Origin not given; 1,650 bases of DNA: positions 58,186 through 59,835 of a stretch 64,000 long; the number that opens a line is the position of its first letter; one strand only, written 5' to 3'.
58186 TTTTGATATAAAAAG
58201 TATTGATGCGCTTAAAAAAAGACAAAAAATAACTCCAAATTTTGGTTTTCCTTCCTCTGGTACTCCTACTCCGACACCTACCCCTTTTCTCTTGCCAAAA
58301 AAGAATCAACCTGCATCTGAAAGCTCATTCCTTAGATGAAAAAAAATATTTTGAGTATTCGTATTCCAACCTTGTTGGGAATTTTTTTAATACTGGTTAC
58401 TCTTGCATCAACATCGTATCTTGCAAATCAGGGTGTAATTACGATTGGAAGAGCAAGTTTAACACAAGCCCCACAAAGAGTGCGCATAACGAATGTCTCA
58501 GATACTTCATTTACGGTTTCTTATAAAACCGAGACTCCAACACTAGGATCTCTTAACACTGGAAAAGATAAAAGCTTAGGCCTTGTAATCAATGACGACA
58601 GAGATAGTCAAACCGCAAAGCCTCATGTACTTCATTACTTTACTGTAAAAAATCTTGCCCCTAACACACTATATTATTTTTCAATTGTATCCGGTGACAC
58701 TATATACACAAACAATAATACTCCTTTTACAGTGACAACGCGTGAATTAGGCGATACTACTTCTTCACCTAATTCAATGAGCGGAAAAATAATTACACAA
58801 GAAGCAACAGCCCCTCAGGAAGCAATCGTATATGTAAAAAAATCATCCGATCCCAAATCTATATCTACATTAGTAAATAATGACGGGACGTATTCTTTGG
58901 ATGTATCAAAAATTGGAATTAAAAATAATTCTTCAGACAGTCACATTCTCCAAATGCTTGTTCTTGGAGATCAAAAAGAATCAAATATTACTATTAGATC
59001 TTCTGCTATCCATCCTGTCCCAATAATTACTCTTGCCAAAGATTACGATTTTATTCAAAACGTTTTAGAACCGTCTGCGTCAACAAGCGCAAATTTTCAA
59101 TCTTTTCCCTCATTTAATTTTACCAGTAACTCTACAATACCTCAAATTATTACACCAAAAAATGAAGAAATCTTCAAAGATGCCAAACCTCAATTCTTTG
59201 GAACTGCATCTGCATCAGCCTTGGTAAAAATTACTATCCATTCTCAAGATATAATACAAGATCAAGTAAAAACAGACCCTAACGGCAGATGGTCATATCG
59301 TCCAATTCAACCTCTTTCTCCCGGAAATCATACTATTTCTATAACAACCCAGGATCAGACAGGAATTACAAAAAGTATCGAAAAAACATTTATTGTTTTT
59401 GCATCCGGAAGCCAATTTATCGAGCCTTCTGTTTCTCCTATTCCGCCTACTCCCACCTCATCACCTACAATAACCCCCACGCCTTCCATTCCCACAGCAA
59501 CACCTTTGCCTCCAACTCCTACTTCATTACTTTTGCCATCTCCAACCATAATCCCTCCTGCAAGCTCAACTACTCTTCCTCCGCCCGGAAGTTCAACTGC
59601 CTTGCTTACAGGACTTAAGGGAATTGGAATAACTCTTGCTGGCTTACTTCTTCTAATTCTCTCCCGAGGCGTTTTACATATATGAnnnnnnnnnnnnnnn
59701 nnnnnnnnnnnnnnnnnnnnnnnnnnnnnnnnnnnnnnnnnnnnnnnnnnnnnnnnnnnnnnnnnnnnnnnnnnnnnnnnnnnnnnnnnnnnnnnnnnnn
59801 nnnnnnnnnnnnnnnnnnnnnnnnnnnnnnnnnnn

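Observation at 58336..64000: Surface protein with Pro/Thr-rich stalk translationally coupled to an FAD oxidoreductase and two tandem GT39-like (protein-O-glycosyltransferase-type) paralogs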

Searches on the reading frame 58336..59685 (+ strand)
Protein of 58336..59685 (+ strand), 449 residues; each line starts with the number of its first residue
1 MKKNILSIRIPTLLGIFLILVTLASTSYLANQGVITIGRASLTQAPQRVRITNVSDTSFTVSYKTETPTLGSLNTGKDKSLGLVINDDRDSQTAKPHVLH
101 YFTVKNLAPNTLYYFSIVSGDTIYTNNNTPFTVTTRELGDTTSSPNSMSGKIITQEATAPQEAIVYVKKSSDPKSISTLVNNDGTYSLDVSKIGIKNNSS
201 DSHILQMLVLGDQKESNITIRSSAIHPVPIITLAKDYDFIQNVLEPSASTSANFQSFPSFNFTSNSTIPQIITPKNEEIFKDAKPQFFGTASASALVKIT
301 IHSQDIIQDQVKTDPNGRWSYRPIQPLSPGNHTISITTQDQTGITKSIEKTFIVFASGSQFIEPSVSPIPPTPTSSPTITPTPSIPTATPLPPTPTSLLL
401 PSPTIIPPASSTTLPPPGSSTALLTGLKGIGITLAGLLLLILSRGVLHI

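Call 5: search_protein_families(library=pfam, proteins=[window:58336-59685:+], max_evalue=0.01)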
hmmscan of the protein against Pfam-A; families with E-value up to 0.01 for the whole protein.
window:58336-59685:+ (449 aa): 5 families
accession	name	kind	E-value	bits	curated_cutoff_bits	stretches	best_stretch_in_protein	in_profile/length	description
PF19077.6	Big_13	-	1.3e-09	38.9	27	1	276-349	20-94/102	Bacterial Ig-like domain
PF00041.27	fn3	-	0.00011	22.8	25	1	45-119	2-68/84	Fibronectin type III domain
PF16656.11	Pur_ac_phosph_N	-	0.00012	23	30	1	46-126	1-84/93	Purple acid Phosphatase, N-terminal domain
PF17936.7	Big_6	-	0.00021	21.9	27.6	0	282-351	12-78/83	Bacterial Ig domain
PF13620.12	CarboxypepD_reg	-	0.00036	21.3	32.3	0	295-339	17-57/82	Carboxypeptidase regulatory-like domain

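Call 6: search_protein_families(library=ncbifam, proteins=[window:58336-59685:+], max_evalue=0.01)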
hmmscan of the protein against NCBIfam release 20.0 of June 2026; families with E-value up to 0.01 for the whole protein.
window:58336-59685:+ (449 aa): 2 families
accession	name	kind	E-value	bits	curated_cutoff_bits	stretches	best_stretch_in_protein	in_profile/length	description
NF040520.1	Ig_like_BLP2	equivalog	7.4e-08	31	750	1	281-353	536-606/730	Ig-like repeat protein Blp2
NF033510.3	Ca_tandemer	repeat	1.5e-06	28.4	50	1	281-345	29-95/96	Ca2+-stabilized repeat-containing adhesin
